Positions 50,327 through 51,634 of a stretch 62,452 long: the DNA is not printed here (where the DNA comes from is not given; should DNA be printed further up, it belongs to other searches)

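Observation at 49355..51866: VOC - HExxH peptidase - non-Ddl ATP-grasp cassette: candidate peptide ligation/removal system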

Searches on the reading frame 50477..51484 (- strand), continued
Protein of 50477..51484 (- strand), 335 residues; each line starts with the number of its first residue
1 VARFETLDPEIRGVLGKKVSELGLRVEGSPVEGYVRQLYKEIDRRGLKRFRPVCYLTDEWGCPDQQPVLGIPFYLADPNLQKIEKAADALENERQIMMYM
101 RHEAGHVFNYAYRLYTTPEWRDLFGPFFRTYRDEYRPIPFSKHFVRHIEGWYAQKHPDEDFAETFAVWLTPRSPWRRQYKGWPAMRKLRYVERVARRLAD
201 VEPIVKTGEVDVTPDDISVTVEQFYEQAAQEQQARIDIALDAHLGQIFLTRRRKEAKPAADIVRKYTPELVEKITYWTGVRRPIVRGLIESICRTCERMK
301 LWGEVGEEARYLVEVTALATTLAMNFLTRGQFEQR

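Call 18: find_homologous_proteins(query=A2, max_evalue=0.00001)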
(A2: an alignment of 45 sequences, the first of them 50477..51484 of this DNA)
Query A2 (45 sequences) (335 aa, profile of the alignment): 8000 proteins with E <= 0.00001 among 8000 candidates; the best 120 are listed.
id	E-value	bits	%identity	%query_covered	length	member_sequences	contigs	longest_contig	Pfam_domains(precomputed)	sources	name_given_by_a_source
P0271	7.1e-139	481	38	95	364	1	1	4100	PF15887.12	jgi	-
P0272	4.3e-137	475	38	92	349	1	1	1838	PF15887.12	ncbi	-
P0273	7.5e-137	474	41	91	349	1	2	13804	PF15887.12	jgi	jgi:hypothetical protein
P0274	9.2e-137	474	41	79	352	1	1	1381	PF15887.12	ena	-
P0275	3.1e-136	472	35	95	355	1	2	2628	PF15887.12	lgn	-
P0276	3.2e-136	472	36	96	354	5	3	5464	PF15887.12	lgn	-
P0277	1.3e-135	470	38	98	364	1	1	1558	PF15887.12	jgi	jgi:hypothetical protein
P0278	1.8e-135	470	38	95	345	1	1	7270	PF15887.12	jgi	jgi:hypothetical protein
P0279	3.2e-135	469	40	92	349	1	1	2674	PF15887.12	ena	-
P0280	3.7e-135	469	34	95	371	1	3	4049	PF15887.12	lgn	-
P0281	3.9e-135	469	37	95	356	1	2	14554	PF15887.12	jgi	jgi:hypothetical protein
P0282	6.0e-135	468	38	95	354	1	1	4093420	PF15887.12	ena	-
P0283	7.1e-135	468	39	79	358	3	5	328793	PF15887.12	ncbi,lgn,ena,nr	ncbi:MAG: putative zinc-binding metallopeptidase [Planctomycetes bacterium]|nr:putative zinc-binding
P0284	7.8e-135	468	36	95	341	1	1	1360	PF15887.12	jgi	-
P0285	8.1e-135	468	36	96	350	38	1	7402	PF15887.12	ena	-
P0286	9.9e-135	467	36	95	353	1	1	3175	PF15887.12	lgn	-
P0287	1.2e-134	467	36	95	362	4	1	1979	PF15887.12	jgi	jgi:hypothetical protein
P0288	1.3e-134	467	36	95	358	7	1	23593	PF15887.12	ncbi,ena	-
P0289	1.5e-134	467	35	95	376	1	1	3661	PF15887.12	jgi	jgi:hypothetical protein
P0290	1.8e-134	467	37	95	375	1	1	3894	PF15887.12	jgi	jgi:Putative zinc-binding metallo-peptidase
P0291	2.0e-134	466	35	95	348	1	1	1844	PF15887.12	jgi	jgi:hypothetical protein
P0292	2.2e-134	466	38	95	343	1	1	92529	PF15887.12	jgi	jgi:hypothetical protein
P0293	2.3e-134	466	37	95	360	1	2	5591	PF15887.12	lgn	-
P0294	2.8e-134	466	35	95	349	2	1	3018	PF15887.12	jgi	jgi:putative zinc-binding metallo-peptidase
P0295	3.0e-134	466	36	95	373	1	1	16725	PF15887.12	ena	-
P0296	3.4e-134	466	37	95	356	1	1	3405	PF15887.12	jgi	jgi:Putative zinc-binding metallo-peptidase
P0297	3.6e-134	466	38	100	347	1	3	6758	PF15887.12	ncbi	-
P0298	3.8e-134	466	37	95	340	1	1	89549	PF15887.12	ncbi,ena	-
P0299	4.0e-134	465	35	95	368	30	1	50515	PF15887.12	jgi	jgi:hypothetical protein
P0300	4.1e-134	465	40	95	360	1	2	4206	PF15887.12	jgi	jgi:hypothetical protein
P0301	4.2e-134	465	41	96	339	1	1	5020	PF15887.12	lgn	-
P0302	4.5e-134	465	35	95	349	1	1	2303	PF15887.12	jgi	-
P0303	4.6e-134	465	38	96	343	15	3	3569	PF15887.12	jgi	jgi:hypothetical protein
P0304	4.7e-134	465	36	95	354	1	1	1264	PF15887.12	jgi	jgi:hypothetical protein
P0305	4.7e-134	465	37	95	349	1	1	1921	PF15887.12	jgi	jgi:hypothetical protein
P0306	5.4e-134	465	35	95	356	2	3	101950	PF15887.12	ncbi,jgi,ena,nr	ncbi:MAG TPA: putative zinc-binding metallopeptidase [Vicinamibacterales bacterium]|nr:putative zinc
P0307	5.8e-134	465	39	95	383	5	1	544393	PF15887.12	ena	-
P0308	6.1e-134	465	38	95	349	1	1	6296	PF15887.12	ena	-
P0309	6.1e-134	465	37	95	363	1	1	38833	PF15887.12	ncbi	-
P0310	6.3e-134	465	36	95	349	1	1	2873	PF15887.12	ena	-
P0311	7.0e-134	465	35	98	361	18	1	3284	PF15887.12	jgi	jgi:hypothetical protein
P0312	7.2e-134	465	38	95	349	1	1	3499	PF15887.12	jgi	-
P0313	7.6e-134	465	35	95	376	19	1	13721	PF15887.12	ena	-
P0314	7.9e-134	465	36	95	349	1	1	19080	PF15887.12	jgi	jgi:hypothetical protein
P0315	8.7e-134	464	36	95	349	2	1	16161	PF15887.12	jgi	jgi:hypothetical protein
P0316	9.0e-134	464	37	95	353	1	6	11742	PF15887.12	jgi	jgi:hypothetical protein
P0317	9.2e-134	464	33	95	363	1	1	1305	PF15887.12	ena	-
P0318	9.6e-134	464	36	95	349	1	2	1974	PF15887.12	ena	-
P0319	1.0e-133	464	35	95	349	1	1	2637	PF15887.12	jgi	-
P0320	1.0e-133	464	37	95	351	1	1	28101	PF15887.12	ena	-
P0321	1.1e-133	464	34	95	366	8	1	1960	PF15887.12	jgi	jgi:hypothetical protein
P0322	1.1e-133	464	36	95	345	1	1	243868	PF15887.12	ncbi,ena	-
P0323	1.1e-133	464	34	95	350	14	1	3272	PF15887.12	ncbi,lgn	ncbi:MAG: putative zinc-binding metallopeptidase [Vicinamibacteria bacterium]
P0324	1.1e-133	464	36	95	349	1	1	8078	PF15887.12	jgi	jgi:Putative zinc-binding metallo-peptidase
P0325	1.2e-133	464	37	95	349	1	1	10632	PF15887.12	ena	-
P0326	1.2e-133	464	37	95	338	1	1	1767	PF15887.12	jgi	jgi:hypothetical protein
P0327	1.2e-133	464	36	95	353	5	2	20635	PF15887.12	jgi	jgi:hypothetical protein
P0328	1.3e-133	464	38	95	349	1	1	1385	PF15887.12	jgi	-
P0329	1.3e-133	464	35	95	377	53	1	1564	PF15887.12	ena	-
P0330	1.3e-133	464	37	95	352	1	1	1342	PF15887.12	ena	-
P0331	1.4e-133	464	36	95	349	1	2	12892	PF15887.12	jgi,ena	jgi:Putative zinc-binding metallo-peptidase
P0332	1.5e-133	464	35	91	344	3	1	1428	PF15887.12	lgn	-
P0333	1.5e-133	464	37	96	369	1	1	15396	PF15887.12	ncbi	-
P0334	1.5e-133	464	35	95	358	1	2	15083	PF15887.12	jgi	-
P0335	1.5e-133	464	35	95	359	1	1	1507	PF15887.12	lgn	-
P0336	1.5e-133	464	35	95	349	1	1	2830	PF15887.12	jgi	jgi:hypothetical protein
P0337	1.6e-133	464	38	95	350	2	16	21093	PF15887.12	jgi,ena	jgi:hypothetical protein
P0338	1.7e-133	463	35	95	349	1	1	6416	PF15887.12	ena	-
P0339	1.9e-133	463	36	95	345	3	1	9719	PF15887.12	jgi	jgi:hypothetical protein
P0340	2.0e-133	463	35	95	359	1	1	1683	PF15887.12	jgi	jgi:hypothetical protein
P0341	2.0e-133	463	37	91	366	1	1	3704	PF15887.12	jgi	jgi:hypothetical protein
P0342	2.1e-133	463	39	96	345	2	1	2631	PF15887.12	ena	-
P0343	2.1e-133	463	36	95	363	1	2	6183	PF15887.12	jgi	jgi:hypothetical protein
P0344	2.1e-133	463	36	95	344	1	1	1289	PF15887.12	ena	-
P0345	2.1e-133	463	36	95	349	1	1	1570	PF15887.12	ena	-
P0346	2.2e-133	463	35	95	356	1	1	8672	PF15887.12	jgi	jgi:hypothetical protein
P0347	2.2e-133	463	37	95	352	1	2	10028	PF15887.12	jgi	jgi:hypothetical protein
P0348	2.2e-133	463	33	95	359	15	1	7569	PF15887.12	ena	-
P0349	2.2e-133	463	36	95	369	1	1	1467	PF15887.12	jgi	jgi:hypothetical protein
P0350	2.2e-133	463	37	95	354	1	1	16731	PF15887.12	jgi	jgi:hypothetical protein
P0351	2.3e-133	463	35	95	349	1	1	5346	PF15887.12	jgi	jgi:hypothetical protein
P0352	2.4e-133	463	37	95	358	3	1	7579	PF15887.12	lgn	-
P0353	2.4e-133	463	37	95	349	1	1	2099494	PF15887.12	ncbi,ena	-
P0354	2.4e-133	463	37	94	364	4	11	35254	PF15887.12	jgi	jgi:hypothetical protein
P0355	2.4e-133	463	37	95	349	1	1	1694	PF15887.12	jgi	jgi:hypothetical protein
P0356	2.5e-133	463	35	96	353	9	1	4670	PF15887.12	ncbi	-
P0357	2.6e-133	463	35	95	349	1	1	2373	PF15887.12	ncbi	-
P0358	2.6e-133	463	37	95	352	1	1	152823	PF15887.12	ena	-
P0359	2.7e-133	463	37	95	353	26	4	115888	PF15887.12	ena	-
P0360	2.8e-133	463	37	95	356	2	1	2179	PF15887.12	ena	-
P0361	2.8e-133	463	35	95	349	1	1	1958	PF15887.12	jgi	jgi:hypothetical protein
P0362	2.9e-133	463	36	95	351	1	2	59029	PF15887.12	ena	-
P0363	2.9e-133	463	35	95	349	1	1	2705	PF15887.12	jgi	jgi:hypothetical protein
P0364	3.0e-133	463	41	79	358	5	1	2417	PF15887.12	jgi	jgi:hypothetical protein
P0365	3.0e-133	463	36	95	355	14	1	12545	PF15887.12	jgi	-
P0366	3.1e-133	463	38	95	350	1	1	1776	PF15887.12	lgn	-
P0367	3.1e-133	463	35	96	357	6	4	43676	PF15887.12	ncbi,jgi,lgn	ncbi:MAG TPA: hypothetical protein VIC33_03270 [Vicinamibacterales bacterium]|jgi:hypothetical prote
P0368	3.3e-133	462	36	95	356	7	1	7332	PF15887.12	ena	-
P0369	3.3e-133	462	36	97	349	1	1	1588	PF15887.12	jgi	jgi:Putative zinc-binding metallo-peptidase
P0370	3.4e-133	462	37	95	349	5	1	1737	PF15887.12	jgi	jgi:putative zinc-binding metallo-peptidase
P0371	3.5e-133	462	35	95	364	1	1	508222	PF15887.12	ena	-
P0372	3.5e-133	462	38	95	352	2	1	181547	PF15887.12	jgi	jgi:Putative zinc-binding metallo-peptidase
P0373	3.6e-133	462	37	95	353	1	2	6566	PF15887.12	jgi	jgi:hypothetical protein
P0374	3.6e-133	462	36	95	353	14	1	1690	PF15887.12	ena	-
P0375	3.7e-133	462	36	95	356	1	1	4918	PF15887.12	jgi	jgi:hypothetical protein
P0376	3.7e-133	462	37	95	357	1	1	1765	PF15887.12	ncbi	-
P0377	3.7e-133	462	36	95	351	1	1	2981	PF15887.12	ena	-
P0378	3.8e-133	462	39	95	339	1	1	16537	PF15887.12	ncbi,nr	ncbi:MAG TPA: putative zinc-binding metallopeptidase [Vicinamibacterales bacterium]|nr:putative zinc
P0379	3.8e-133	462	36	97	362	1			PF15887.12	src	-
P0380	3.9e-133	462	36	95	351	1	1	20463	PF15887.12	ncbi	-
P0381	4.0e-133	462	38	95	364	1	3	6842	PF15887.12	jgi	jgi:hypothetical protein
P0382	4.1e-133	462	36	96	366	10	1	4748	PF15887.12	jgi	jgi:hypothetical protein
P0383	4.1e-133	462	38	95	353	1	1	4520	PF15887.12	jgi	jgi:hypothetical protein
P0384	4.1e-133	462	35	96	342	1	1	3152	PF15887.12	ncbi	-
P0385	4.1e-133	462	42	79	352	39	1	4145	PF15887.12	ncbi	-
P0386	4.2e-133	462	36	90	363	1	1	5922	PF15887.12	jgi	jgi:hypothetical protein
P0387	4.3e-133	462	37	95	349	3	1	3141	PF15887.12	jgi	jgi:hypothetical protein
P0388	4.3e-133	462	37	95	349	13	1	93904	PF15887.12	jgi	jgi:hypothetical protein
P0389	4.3e-133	462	38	95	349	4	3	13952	PF15887.12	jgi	-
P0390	4.5e-133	462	37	95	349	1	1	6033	PF15887.12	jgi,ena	-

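Call 19: find_encoding_contigs(protein=P0283, flank=6000, max_places=2)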
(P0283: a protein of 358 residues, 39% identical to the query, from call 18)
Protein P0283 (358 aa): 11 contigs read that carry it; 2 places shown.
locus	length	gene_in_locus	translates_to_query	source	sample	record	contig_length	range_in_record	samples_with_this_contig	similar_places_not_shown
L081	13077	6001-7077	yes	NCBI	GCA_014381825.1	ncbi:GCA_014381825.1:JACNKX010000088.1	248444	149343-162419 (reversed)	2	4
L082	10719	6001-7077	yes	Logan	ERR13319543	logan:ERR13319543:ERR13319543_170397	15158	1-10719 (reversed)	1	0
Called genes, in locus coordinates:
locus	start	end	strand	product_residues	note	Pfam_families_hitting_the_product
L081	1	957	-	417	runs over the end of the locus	PF00890:FAD_binding_2 (faint), PF01266:DAO (faint), PF01494:FAD_binding_3, PF04820:Trp_halogenase, PF12831:FAD_oxidored, PF04820:Trp_halogenase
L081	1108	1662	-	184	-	-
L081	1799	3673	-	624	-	PF01976:DUF116, PF00348:polyprenyl_synt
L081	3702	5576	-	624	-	PF13243:SQHop_cyclase_C (weak), PF13249:SQHop_cyclase_N, PF00432:Prenyltrans (faint), PF07678:TED_complement (faint), PF13243:SQHop_cyclase_C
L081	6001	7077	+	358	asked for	PF15887:Peptidase_Mx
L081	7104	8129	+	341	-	PF02655:ATP-grasp_3 (weak), PF07478:Dala_Dala_lig_C, PF13535:ATP-grasp_4 (faint)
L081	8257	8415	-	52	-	-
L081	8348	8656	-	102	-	-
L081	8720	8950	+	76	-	PF11755:DUF3311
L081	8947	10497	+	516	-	PF00474:SSF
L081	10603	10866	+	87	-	PF01084:Ribosomal_S18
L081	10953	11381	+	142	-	PF13279:4HBT_2, PF03061:4HBT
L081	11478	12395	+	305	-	PF00432:Prenyltrans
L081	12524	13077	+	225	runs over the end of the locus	PF00005:ABC_tran, PF02463:SMC_N (weak)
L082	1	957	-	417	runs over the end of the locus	PF00890:FAD_binding_2 (faint), PF01266:DAO (faint), PF01494:FAD_binding_3, PF04820:Trp_halogenase, PF12831:FAD_oxidored, PF04820:Trp_halogenase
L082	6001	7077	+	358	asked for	PF15887:Peptidase_Mx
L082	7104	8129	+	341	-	PF02655:ATP-grasp_3 (weak), PF07478:Dala_Dala_lig_C, PF13535:ATP-grasp_4 (faint)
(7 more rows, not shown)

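Call 20: find_encoding_contigs(protein=P0306, flank=6000, max_places=2)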
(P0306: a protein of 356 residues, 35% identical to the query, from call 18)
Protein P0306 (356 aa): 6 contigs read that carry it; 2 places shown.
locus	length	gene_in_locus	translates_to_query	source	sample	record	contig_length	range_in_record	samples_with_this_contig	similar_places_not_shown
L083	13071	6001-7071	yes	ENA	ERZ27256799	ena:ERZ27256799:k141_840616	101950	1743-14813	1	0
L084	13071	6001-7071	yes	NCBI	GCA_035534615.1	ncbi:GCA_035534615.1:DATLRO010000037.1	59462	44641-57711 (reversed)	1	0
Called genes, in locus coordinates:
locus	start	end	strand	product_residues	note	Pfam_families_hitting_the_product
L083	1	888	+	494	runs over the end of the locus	-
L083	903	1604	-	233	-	PF05552:MS_channel_1st_1 (weak)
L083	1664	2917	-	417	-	-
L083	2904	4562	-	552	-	PF00128:Alpha-amylase, PF16657:Malt_amylase_C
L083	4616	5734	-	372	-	PF02163:Peptidase_M50, PF00571:CBS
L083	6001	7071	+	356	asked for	PF15887:Peptidase_Mx (weak)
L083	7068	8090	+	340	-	PF07478:Dala_Dala_lig_C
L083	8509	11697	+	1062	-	PF02012:BNR (faint), PF15902:Sortilin-Vps10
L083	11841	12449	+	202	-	PF14595:Thioredoxin_9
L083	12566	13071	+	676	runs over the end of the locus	PF25174:Beta-prop_THOC3 (faint), PF26549:Tricorn_N (weak), PF26550:Tricorn_2nd, PF07676:PD40 (weak), PF26549:Tricorn_N (weak), PF07676:PD40 (weak), PF20434:BD-FAE (weak), PF00326:Peptidase_S9, +2 more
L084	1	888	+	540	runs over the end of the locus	-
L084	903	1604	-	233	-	PF05552:MS_channel_1st_1 (weak)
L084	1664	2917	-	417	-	-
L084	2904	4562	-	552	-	PF00128:Alpha-amylase, PF16657:Malt_amylase_C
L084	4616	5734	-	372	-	PF02163:Peptidase_M50, PF00571:CBS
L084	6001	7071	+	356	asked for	PF15887:Peptidase_Mx (weak)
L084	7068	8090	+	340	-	PF07478:Dala_Dala_lig_C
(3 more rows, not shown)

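Call 21: find_encoding_contigs(protein=P0282, flank=6000, max_places=2)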
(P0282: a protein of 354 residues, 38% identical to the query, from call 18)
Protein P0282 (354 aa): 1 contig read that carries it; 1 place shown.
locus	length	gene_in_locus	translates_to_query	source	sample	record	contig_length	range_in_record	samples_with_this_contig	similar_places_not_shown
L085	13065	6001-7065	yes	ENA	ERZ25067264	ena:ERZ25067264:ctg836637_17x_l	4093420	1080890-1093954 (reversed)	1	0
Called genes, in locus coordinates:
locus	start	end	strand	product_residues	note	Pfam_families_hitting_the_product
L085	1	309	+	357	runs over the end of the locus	PF01916:DS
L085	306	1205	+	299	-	PF00491:Arginase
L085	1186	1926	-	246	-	PF13424:TPR_12 (faint), PF09976:TPR_21 (faint), PF13174:TPR_6 (faint), PF13428:TPR_14 (faint), PF13432:TPR_16 (faint), PF13176:TPR_7 (faint), PF00515:TPR_1 (faint), PF14559:TPR_19 (weak), +2 more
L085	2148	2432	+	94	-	-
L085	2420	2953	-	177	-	-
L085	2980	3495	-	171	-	PF00156:Pribosyltran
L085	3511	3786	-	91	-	PF00708:Acylphosphatase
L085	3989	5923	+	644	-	PF00999:Na_H_Exchanger, PF02254:TrkA_N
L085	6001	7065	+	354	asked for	PF15887:Peptidase_Mx (weak)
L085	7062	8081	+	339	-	PF07478:Dala_Dala_lig_C, PF13535:ATP-grasp_4 (faint)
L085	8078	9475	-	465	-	PF02470:MlaD, PF28544:Helical_needle (weak)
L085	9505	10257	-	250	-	PF00005:ABC_tran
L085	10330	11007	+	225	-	PF12762:DDE_Tnp_IS1595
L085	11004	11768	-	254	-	PF02405:MlaE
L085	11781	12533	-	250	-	PF04972:BON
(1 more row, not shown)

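Call 31: predict_structure(alignment_id=A2)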
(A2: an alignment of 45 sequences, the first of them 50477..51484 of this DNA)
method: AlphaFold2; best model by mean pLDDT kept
length: 335 residues; sequences in the alignment: 45
mean_pLDDT: 94.7   pTM: 0.88
mean pLDDT of the five models: 94.7, 93.9, 93.6, 93.5, 93.5
residues with pLDDT >= 90: 283; 70-90: 49; 50-70: 3; < 50: 0
segments of 3 or more residues with pLDDT < 50: none
pLDDT, mean of each block of 10 residues (from residue 1): 87 97 98 98 98 98 97 98 92 96 98 98 97 83 93 94 98 98 98 98 97 98 93 80 97 97 97 90 91 96 97 97 89 74
secondary structure, 60 per line:
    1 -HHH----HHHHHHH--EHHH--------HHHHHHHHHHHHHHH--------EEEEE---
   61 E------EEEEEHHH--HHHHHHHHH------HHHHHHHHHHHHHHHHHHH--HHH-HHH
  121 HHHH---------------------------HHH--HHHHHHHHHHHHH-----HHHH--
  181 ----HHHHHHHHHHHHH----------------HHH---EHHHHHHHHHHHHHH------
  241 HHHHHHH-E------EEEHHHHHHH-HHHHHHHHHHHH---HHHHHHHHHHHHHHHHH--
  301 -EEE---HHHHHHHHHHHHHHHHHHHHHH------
elements in order: H9-15 H30-44 E53-57 E68-72 H78-86 H93-111 H118-124 H157-169 H175-178 H185-197 H221-234 H241-247 E256-258 H259-265 H267-278 H282-298 E302-304 H308-329

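Call 35: fold_search(model_id=the predicted structure, library=pdb)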
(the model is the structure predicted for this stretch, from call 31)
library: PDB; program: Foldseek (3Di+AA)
matches with E <= 10: 63; with E <= 0.001: 0
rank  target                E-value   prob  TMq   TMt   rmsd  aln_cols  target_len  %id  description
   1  1j7n_B                4.8e-01  0.25  0.28  0.15  24.2       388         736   10  Anthrax Toxin Lethal factor (released 2001-11-07)
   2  4l7a_B                5.5e-01  0.72  0.29  0.36   7.3       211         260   15  Crystal structure of a putative zinc-binding metallo-peptidase (BACCAC_01431) from Bacteroides caccae ATCC 43185 at 2. (released 2013-07-03)
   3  4l7a_A                6.0e-01  0.63  0.29  0.35   7.8       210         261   13  Crystal structure of a putative zinc-binding metallo-peptidase (BACCAC_01431) from Bacteroides caccae ATCC 43185 at 2. (released 2013-07-03)
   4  1pwp_B                9.2e-01  0.18  0.27  0.14  24.9       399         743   11  Crystal Structure of the Anthrax Lethal Factor complexed with Small Molecule Inhibitor NSC 12155 (released 2004-01-13)
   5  1pwu_B                1.1e+00  0.15  0.27  0.14  24.7       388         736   11  Crystal Structure of Anthrax Lethal Factor complexed with (3-(N-hydroxycarboxamido)-2-isobutylpropanoyl-Trp-methylamid (released 2004-02-03)
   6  1pwq_A                1.2e+00  0.12  0.26  0.14  24.4       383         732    9  Crystal structure of Anthrax Lethal Factor complexed with Thioacetyl-Tyr-Pro-Met-Amide, a metal-chelating peptidyl sma (released 2004-01-13)
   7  4pku                  1.2e+00  0.84  0.21  0.15   5.3       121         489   16  Anthrax toxin lethal factor with bound small molecule inhibitor 15 (released 2014-11-12)
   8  6zxj_I                1.4e+00  0.18  0.28  0.15  24.0       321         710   13  Fully-loaded anthrax lethal toxin in its heptameric pre-pore state, in which the third lethal factor is masked out (PA (released 2020-09-02)
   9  4gf1_A                1.6e+00  0.18  0.28  0.22  19.9       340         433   11  Crystal Structure of Certhrax (released 2012-09-26)
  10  1kpl_B                1.8e+00  0.03  0.11  0.09  21.4       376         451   11  Crystal Structure of the ClC Chloride Channel from S. typhimurium (released 2002-01-23)
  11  4kk9_A                1.9e+00  0.02  0.11  0.09  20.8       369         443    9  Structure of the E148A mutant of CLC-ec1 deltaNC construct in 100mM fluoride and 2mM Bromide (released 2013-08-21)
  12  4dv8                  2.0e+00  0.77  0.24  0.16   4.1       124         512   14  Anthrax Lethal Factor metalloproteinase in complex with the Hydroxamic acid based small molecule PT8421 (released 2012-03-14)
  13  7cvs_A                2.0e+00  0.02  0.11  0.09  21.1       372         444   10  Crystal structure of the C85A/L194A mutant CLC-ec1 with Fab fragment (released 2021-09-01)
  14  4pkr                  2.1e+00  0.66  0.22  0.15   5.0       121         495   16  Anthrax toxin lethal factor with bound small molecule inhibitor 10 (released 2014-11-12)
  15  5d1t                  2.2e+00  0.35  0.26  0.19   7.0       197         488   12  Anthrax toxin lethal factor with hydroxamic acid inhibitor (released 2015-11-11)
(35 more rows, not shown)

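Call 40: list_cluster_members(proteins=[P0179, P0189, P0206, P0212, P0228, P0236, P0254, P0261, P0247, P0155])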
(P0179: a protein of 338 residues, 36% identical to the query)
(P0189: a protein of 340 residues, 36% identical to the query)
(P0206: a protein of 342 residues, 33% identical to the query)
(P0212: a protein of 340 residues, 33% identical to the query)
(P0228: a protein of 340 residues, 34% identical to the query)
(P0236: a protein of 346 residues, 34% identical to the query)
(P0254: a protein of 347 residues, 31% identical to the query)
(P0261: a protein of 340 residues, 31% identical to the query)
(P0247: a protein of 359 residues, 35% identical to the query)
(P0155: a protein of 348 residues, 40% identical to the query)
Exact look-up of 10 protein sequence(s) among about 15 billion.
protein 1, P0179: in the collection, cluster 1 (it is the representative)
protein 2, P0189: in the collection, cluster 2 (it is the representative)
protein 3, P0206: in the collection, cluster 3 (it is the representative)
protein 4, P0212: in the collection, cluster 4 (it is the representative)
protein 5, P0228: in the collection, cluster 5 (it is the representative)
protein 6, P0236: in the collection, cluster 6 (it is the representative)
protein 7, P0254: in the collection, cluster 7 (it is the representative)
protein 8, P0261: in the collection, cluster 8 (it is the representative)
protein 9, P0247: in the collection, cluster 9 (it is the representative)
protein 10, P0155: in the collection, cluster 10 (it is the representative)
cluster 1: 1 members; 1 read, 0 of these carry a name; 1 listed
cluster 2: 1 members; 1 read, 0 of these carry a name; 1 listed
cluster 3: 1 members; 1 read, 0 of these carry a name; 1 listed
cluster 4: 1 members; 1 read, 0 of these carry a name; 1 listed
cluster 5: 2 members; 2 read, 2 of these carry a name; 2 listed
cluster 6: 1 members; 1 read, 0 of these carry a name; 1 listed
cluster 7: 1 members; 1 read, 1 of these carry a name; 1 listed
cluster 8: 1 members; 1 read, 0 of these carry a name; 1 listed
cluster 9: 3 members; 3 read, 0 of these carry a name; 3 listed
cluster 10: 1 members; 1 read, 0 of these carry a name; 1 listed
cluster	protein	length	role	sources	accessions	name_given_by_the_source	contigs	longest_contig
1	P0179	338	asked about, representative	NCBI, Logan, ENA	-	-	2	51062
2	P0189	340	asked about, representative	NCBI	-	-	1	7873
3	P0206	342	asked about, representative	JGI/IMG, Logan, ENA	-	-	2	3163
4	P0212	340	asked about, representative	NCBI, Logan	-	-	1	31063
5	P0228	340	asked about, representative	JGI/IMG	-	hypothetical protein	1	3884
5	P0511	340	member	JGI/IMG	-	hypothetical protein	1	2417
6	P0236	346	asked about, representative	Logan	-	-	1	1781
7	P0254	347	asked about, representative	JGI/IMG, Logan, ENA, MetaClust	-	\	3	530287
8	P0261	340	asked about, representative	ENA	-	-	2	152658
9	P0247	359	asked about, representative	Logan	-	-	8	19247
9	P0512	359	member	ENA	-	-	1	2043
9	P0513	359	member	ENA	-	-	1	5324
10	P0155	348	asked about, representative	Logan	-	-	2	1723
